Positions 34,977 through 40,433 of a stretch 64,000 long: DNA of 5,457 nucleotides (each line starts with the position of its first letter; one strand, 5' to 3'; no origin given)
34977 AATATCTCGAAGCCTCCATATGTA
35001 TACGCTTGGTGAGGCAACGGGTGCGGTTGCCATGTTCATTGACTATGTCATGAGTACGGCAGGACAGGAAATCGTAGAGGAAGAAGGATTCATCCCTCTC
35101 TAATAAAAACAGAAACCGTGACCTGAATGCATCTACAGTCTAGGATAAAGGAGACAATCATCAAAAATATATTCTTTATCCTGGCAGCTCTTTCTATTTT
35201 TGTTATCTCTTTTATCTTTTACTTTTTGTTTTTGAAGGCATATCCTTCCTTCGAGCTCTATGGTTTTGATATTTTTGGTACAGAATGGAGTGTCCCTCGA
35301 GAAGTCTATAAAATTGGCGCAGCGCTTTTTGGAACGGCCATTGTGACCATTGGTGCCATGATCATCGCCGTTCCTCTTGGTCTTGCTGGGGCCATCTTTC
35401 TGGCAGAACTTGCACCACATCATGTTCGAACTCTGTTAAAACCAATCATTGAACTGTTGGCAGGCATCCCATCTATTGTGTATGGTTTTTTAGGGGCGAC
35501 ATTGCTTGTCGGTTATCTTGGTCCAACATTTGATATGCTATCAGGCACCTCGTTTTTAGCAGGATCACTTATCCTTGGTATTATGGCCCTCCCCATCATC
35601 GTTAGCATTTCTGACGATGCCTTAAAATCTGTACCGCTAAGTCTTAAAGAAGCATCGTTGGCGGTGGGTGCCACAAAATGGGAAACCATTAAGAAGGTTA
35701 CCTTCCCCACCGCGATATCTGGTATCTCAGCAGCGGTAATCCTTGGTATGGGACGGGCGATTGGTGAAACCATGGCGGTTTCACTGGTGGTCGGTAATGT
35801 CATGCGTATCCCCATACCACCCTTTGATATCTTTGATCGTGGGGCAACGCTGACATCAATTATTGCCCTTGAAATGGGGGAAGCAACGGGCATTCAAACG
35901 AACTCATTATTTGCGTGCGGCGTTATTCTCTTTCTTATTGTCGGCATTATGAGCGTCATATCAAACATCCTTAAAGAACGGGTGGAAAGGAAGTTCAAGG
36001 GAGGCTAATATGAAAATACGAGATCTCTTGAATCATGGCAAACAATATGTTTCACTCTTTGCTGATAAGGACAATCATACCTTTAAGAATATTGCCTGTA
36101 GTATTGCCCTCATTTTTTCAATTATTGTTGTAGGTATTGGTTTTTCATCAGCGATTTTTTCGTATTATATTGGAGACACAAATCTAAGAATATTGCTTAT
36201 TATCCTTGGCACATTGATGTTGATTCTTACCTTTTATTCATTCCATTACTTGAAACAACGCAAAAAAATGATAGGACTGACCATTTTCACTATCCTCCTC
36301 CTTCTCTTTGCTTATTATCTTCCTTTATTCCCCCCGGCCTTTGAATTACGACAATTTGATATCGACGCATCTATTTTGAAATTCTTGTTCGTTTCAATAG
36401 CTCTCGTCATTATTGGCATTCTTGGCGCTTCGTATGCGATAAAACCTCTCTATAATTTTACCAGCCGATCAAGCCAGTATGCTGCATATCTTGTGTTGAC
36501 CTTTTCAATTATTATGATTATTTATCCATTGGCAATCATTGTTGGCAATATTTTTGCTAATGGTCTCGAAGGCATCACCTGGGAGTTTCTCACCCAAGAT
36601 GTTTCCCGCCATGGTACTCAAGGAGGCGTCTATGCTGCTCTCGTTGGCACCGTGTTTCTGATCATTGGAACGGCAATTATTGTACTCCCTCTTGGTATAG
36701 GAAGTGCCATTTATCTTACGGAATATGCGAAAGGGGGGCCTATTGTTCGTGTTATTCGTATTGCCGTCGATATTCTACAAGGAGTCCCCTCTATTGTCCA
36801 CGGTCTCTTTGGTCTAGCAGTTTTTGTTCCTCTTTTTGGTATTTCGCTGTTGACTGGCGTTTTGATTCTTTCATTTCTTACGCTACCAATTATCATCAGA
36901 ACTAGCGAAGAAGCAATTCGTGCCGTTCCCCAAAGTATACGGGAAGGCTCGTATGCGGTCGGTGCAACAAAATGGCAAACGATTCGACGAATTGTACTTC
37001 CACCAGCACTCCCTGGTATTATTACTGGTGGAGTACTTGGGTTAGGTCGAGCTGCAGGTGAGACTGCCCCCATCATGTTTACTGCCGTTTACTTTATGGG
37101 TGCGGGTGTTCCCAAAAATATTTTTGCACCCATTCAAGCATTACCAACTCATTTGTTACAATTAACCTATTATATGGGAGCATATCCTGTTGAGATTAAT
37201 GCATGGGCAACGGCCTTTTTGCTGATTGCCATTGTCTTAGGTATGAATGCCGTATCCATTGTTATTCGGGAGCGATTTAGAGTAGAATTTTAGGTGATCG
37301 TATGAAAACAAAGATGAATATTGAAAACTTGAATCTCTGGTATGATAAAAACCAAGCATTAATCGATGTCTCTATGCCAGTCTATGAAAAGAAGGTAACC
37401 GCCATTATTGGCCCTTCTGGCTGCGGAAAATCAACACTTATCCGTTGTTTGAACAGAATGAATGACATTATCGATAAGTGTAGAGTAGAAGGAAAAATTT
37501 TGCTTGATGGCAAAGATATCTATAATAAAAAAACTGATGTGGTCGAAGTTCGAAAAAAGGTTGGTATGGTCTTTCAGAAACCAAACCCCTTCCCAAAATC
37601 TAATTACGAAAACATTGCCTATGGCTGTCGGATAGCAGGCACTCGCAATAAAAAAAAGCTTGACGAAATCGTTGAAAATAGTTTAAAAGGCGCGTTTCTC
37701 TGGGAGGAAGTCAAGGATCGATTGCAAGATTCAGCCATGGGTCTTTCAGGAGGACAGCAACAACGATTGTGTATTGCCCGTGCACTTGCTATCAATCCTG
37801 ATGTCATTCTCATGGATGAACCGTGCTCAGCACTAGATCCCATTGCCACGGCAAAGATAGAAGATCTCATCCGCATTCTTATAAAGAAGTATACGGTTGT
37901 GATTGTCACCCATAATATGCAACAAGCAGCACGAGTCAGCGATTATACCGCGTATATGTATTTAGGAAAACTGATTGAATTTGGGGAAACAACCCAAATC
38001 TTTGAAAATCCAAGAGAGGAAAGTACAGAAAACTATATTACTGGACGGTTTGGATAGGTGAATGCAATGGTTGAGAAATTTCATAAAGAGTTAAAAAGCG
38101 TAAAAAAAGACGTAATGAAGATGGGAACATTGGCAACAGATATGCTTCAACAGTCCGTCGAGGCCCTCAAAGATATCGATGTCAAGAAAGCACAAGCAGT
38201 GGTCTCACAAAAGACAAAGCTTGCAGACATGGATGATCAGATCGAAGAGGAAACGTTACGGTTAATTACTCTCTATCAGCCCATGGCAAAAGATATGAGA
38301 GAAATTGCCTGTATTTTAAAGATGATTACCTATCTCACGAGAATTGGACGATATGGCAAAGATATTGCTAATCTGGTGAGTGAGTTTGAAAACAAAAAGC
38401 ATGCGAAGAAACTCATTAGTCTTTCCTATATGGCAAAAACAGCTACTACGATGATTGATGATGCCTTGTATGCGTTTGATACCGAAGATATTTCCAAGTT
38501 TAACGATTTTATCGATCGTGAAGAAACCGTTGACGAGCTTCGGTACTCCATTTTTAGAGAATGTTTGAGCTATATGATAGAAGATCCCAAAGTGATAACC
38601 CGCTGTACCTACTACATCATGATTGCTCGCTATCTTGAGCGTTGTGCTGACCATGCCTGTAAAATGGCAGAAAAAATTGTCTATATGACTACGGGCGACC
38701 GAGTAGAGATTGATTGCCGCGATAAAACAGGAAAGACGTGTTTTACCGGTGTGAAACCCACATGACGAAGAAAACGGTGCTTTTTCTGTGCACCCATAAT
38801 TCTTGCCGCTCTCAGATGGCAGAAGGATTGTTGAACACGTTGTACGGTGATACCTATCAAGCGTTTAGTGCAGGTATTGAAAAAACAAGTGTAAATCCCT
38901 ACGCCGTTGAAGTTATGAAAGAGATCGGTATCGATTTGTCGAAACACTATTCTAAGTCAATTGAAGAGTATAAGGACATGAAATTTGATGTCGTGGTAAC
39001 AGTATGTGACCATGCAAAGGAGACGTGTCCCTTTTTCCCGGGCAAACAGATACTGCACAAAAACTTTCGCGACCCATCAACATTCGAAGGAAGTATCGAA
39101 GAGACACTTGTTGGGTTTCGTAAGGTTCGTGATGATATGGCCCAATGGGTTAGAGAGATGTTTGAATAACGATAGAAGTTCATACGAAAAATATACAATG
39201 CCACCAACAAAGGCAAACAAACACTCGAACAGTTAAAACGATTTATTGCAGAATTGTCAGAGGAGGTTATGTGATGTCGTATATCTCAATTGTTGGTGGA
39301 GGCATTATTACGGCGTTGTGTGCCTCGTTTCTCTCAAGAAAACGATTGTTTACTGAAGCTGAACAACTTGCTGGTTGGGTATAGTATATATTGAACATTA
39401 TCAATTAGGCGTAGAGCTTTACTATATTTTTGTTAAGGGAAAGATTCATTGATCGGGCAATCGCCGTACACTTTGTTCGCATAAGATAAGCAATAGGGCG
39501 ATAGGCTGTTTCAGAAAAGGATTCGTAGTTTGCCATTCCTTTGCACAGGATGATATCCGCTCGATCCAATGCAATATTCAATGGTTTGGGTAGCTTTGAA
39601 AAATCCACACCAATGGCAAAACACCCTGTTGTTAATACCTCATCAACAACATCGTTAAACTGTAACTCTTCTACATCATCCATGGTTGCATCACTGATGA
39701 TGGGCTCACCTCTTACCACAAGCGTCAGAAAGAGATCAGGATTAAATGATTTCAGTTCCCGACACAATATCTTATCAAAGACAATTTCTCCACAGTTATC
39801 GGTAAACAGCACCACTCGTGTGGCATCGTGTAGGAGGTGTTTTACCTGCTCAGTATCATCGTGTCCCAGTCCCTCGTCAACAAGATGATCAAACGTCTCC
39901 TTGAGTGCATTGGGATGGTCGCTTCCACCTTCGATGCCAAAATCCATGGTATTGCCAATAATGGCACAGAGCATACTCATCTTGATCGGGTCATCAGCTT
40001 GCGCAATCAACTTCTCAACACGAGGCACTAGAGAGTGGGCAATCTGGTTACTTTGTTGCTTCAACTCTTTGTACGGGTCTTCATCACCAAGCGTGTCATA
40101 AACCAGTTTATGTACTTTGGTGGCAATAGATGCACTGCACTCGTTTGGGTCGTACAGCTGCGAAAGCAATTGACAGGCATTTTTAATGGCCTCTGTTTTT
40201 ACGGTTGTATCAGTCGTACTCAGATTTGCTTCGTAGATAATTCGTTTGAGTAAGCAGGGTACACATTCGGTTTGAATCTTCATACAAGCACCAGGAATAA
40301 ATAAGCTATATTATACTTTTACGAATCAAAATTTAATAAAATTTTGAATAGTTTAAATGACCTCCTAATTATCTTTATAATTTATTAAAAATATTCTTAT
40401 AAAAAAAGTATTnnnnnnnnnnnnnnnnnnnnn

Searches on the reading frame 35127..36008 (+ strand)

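Call 20: search_protein_families(library=pfam, proteins=[window:35127-36008:+], max_evalue=0.00001)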
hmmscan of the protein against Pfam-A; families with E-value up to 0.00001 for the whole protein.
window:35127-36008:+ (293 aa): 1 family
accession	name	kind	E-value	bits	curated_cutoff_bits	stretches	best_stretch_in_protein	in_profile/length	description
PF00528.27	BPD_transp_1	-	3.1e-19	69.8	26.4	1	86-290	2-182/184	Binding-protein-dependent transport system inner membrane component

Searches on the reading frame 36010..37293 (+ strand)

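Call 20: search_protein_families(library=pfam, proteins=[window:36010-37293:+], max_evalue=0.00001)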
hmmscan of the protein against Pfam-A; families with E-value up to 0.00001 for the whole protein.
window:36010-37293:+ (427 aa): 1 family
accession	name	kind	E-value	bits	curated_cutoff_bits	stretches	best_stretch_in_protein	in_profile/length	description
PF00528.27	BPD_transp_1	-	4.9e-17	62.7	26.4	1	227-419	3-174/184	Binding-protein-dependent transport system inner membrane component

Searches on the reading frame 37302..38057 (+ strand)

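Call 20: search_protein_families(library=pfam, proteins=[window:37302-38057:+], max_evalue=0.00001)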
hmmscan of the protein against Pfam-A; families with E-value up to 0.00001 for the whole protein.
window:37302-38057:+ (251 aa): 4 families
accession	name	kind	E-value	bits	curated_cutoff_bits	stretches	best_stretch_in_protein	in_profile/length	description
PF00005.33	ABC_tran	-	2.5e-31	109.6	25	1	22-175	3-136/137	ABC transporter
PF13304.12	AAA_21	-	7.6e-12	46.3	27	0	119-206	220-300/304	AAA domain, putative AbiEii toxin, Type IV TA system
PF02463.25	SMC_N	-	5.7e-08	32.9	40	1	28-212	22-205/220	RecF/RecN/SMC N terminal domain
PF13476.12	AAA_23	-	6.1e-06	27.5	27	0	4-50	1-39/201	AAA domain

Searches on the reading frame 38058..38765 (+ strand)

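Call 20: search_protein_families(library=pfam, proteins=[window:38058-38765:+], max_evalue=0.00001)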
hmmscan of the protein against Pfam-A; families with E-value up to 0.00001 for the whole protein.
window:38058-38765:+ (235 aa): 1 family
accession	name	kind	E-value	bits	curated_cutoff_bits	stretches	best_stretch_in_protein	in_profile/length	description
PF01895.24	PhoU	-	1.8e-39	134.5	23.5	2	20-107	2-89/89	PhoU domain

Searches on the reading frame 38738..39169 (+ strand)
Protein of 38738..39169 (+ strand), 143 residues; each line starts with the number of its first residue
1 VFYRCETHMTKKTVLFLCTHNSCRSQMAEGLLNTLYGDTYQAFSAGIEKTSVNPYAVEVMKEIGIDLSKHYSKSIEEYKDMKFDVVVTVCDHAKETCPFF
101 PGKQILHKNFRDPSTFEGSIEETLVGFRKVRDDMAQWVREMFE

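Call 20: search_protein_families(library=pfam, proteins=[window:38738-39169:+], max_evalue=0.00001)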
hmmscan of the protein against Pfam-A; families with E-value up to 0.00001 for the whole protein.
window:38738-39169:+ (143 aa): 1 family
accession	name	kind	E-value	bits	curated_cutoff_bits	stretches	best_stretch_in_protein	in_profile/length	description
PF01451.26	LMWPc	-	1.8e-20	74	23.2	1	14-140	1-142/144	Low molecular weight phosphotyrosine protein phosphatase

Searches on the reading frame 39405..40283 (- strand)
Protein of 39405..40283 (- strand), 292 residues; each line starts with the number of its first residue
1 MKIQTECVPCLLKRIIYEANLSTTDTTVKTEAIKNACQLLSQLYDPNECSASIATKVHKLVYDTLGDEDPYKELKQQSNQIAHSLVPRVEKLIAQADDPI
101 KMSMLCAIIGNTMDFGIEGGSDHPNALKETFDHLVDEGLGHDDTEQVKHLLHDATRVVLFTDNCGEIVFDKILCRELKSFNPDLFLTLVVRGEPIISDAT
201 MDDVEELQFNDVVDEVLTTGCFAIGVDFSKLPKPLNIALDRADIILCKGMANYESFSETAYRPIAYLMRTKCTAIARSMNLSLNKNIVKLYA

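Call 20: search_protein_families(library=pfam, proteins=[window:39405-40283:-], max_evalue=0.00001)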
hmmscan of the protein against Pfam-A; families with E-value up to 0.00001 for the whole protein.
window:39405-40283:- (292 aa): 1 family
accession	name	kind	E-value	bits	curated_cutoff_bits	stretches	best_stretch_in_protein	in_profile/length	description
PF01937.24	ARMT1-like_dom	-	3.2e-64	217.5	25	1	4-280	2-304/311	Damage-control phosphatase ARMT1-like domain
